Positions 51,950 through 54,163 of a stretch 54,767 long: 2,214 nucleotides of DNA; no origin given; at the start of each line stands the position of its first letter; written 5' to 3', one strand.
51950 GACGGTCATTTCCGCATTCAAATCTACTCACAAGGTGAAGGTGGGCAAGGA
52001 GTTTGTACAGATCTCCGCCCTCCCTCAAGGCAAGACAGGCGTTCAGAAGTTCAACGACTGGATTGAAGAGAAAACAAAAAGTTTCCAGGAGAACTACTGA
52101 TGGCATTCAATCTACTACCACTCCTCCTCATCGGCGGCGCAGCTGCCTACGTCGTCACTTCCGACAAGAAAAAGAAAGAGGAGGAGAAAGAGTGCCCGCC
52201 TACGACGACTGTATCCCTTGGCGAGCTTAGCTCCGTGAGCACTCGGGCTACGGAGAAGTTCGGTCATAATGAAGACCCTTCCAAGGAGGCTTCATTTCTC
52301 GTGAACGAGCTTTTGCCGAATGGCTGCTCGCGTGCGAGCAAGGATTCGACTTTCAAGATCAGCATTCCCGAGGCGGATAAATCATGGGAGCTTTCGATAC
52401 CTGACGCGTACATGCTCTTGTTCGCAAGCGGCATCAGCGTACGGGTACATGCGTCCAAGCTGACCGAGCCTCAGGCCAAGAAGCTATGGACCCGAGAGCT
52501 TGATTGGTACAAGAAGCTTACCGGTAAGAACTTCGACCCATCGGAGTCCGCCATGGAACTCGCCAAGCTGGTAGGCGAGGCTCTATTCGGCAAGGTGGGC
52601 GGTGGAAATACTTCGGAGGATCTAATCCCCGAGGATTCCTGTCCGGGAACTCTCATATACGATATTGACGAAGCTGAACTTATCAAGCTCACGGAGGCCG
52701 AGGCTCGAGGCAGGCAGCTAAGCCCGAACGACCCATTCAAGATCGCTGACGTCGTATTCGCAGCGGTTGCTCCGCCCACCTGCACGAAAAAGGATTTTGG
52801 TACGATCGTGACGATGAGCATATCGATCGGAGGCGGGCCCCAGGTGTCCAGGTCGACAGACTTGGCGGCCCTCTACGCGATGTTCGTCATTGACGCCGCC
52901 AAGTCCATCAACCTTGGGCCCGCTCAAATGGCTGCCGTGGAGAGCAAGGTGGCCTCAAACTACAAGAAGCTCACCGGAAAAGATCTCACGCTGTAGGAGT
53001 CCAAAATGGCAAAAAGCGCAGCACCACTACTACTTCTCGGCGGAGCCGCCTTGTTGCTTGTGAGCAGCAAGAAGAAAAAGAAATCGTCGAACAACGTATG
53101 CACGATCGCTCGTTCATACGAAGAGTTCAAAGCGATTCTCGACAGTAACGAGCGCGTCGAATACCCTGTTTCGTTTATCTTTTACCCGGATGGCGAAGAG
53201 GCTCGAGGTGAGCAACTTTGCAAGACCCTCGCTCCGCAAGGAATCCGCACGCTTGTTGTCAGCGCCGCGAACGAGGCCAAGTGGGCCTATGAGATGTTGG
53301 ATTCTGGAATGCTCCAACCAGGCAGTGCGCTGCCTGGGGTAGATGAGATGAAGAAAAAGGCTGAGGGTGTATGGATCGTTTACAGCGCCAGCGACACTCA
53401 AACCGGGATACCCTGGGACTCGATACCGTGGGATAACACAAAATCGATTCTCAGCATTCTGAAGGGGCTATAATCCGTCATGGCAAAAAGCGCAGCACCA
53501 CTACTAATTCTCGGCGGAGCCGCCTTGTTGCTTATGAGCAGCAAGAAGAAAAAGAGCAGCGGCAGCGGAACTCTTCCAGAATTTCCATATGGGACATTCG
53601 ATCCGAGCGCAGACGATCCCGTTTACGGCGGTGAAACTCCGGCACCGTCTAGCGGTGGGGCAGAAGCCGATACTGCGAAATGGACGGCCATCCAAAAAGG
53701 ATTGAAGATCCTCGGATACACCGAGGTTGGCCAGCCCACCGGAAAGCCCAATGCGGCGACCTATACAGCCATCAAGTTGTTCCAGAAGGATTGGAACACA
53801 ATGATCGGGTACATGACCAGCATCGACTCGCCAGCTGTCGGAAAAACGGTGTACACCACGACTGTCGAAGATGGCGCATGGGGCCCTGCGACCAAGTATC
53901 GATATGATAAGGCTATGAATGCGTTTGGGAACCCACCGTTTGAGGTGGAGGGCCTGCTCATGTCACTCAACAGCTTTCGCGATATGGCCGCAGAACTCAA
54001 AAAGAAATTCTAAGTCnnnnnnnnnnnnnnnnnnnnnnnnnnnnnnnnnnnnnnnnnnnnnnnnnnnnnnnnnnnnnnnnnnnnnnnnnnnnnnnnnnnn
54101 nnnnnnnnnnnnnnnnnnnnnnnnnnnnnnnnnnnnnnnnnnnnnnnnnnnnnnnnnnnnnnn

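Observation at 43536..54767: At least 16 genes share one N-terminal module: a short Gly/Ala/Leu hydrophobic helix followed by a poly-Lys run, on otherwise unrelated proteins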

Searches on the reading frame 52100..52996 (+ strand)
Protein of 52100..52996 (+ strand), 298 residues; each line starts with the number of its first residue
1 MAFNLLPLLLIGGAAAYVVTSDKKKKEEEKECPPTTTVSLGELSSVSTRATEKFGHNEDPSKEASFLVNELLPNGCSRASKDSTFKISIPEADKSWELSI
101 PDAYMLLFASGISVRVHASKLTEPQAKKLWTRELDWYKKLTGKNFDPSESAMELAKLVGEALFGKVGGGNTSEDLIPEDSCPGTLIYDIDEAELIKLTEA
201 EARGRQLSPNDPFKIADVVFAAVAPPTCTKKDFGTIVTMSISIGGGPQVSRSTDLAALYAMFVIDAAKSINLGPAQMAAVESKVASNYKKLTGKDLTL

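Call 7: search_protein_families(library=pfam, proteins=[window:52100-52996:+], max_evalue=0.01)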
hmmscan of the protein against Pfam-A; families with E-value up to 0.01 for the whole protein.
window:52100-52996:+ (298 aa): 0 families

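Call 10: search_protein_families(library=phrogs, proteins=[window:52100-52996:+], max_evalue=0.01)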
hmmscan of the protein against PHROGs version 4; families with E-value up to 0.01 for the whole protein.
window:52100-52996:+ (298 aa): 0 families

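Call 13: find_related_loci(query=window:52100-52996:+, collection=viral_contigs, flank=10000)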
Query window:52100-52996:+ (298 aa) in viral_contigs; peptide patterns used: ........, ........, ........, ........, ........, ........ (x = any residue, [..] = any of these).
111 stretches matched a pattern, but none encodes a relative of the query by tblastn (E <= 1e-3).

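Call 92: search_solved_structures(query=window:52100-52996:+, max_evalue=1)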
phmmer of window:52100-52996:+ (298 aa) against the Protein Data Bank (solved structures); distinct sequences matched with E-value up to 1: 2.
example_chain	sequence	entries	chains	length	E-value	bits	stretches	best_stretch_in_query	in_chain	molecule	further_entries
1exp_A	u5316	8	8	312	0.93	12.2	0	76-167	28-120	BETA-1,4-D-GLYCANASE CEX-CD | BETA-1,4-XYLANASE | EXO-1,4-BETA-D-GLYCANASE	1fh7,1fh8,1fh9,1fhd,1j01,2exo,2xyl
3cuf_A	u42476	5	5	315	0.95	12.2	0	76-167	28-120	Exo-beta-1,4-glucanase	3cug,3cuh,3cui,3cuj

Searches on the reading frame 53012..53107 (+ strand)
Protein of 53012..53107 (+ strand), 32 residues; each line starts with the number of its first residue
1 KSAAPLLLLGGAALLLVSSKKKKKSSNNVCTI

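Call 56: search_protein_representatives(alignment_id=A4)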
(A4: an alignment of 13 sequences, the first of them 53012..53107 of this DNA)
Query: 13 sequences, 32 profile positions. Proteins with E-value up to 0.001 (for the whole library): 42; up to 1e-10: 0; up to 1e-30: 0. The best 42 are listed.
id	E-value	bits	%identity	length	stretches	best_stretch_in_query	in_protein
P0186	2.9e-06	42.9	-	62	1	1-30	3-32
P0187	4.7e-06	42.3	-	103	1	1-31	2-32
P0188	7.7e-06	41.6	-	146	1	1-31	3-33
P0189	1.0e-05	41.2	-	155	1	1-30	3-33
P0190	1.6e-05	40.6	-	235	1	1-27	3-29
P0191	2.0e-05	40.2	-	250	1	1-31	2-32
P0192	2.9e-05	39.7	-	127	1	2-29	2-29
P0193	4.4e-05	39.2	-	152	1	1-29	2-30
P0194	4.7e-05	39.1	-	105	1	1-29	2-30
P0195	7.3e-05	38.5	-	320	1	1-28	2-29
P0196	1.1e-04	37.9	-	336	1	2-30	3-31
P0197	1.2e-04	37.8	-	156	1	1-28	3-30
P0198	1.2e-04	37.8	-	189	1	1-26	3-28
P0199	1.3e-04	37.6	-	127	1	2-30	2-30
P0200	1.4e-04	37.6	-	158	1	1-28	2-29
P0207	2.3e-04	36.9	-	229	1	2-29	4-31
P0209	2.4e-04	36.8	-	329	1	2-27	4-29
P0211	2.5e-04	36.8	-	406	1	2-31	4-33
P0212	2.7e-04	36.7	-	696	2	2-21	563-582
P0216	4.4e-04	36.0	-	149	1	1-26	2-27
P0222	7.0e-04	35.4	-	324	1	1-29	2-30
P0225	7.8e-04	35.2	-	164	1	1-26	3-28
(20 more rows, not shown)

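Call 58: list_cluster_members(proteins=[P0193, P0195, P0196, P0207, P0209, P0211, P0212, P0222, P0225, P0216])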
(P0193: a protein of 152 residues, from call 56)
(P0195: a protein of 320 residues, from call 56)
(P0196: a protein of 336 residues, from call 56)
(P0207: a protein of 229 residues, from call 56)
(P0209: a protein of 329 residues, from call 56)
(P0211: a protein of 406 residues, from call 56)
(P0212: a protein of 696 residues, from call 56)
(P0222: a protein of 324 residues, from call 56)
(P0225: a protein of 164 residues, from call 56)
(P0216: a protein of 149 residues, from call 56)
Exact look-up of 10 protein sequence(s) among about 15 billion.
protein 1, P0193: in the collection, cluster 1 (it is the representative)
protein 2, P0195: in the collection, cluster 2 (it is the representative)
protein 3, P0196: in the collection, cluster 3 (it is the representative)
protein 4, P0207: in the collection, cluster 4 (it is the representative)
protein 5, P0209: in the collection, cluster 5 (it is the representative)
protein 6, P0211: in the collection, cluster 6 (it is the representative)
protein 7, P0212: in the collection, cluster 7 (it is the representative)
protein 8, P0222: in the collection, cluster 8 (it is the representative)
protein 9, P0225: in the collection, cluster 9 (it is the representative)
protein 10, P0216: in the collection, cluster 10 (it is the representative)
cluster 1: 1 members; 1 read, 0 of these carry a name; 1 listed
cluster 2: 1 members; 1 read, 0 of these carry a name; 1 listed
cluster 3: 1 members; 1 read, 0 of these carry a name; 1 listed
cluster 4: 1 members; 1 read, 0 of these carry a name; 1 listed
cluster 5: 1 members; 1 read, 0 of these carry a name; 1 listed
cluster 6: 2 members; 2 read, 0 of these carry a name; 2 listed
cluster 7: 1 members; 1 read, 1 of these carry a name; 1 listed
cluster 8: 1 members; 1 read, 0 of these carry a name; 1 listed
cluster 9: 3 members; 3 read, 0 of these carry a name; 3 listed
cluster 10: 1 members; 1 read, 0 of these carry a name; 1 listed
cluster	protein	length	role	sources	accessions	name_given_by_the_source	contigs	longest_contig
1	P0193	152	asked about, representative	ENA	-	-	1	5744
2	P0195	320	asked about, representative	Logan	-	-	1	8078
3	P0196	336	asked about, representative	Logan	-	-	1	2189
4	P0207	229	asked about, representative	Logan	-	-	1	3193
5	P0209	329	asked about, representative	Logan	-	-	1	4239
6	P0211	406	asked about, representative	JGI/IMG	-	-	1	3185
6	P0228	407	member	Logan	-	-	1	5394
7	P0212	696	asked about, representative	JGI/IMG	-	hypothetical protein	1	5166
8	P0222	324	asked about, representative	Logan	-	-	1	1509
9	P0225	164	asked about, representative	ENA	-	-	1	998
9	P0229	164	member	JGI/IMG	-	-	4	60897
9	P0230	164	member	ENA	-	-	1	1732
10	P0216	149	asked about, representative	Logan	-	-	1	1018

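Call 75: search_protein_families(library=pfam, alignment_id=A6, max_evalue=0.001)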
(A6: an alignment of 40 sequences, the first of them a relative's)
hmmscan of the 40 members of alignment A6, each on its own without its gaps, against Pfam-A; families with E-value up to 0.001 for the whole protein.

A. member 1, P0186 (62 aa): 0 families

B. families by the number of members that match (of 40 scanned): 5 families
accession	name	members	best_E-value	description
PF01471.23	PG_binding_1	8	8e-16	Putative peptidoglycan binding domain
PF09374.15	PG_binding_3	3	8.4e-05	Predicted Peptidoglycan domain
PF00462.30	Glutaredoxin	1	4.1e-07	Glutaredoxin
PF03891.20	DUF333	1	8.8e-06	Domain of unknown function (DUF333)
PF05887.16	Trypan_PARP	1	0.00014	Procyclic acidic repetitive protein (PARP)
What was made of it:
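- PG_binding_1 in 8 of 40 global hits, plus Glutaredoxin (call 75).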

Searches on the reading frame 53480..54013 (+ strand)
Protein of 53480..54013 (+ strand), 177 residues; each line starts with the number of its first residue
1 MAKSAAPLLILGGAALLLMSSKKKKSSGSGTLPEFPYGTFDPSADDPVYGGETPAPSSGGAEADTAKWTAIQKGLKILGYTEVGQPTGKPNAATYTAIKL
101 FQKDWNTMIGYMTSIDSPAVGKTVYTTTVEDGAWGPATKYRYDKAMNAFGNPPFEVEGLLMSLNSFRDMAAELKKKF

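Call 7: search_protein_families(library=pfam, proteins=[window:53480-54013:+], max_evalue=0.01)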
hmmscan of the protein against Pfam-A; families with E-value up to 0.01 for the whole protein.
window:53480-54013:+ (177 aa): 1 family
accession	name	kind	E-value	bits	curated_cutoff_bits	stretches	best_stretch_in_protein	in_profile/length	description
PF01471.23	PG_binding_1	-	1.4e-05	25.6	23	1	67-104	4-40/57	Putative peptidoglycan binding domain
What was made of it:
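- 53480..54013 (+): Module protein with PG_binding_1 cargo. Pfam PF01471 E 1.4e-5 (call 7).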

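Call 12: find_encoding_contigs(protein=window:53480-54013:+, flank=10000, max_places=6)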
Protein window:53480-54013:+ (177 aa): 1 contig read that carries it; 1 place shown.
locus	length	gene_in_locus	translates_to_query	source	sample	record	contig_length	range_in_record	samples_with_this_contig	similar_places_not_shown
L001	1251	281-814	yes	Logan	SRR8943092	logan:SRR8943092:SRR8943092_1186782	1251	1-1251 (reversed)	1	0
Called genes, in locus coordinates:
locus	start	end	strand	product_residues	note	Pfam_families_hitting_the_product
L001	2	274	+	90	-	?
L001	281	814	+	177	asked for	PF01471:PG_binding_1 (faint)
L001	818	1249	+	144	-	?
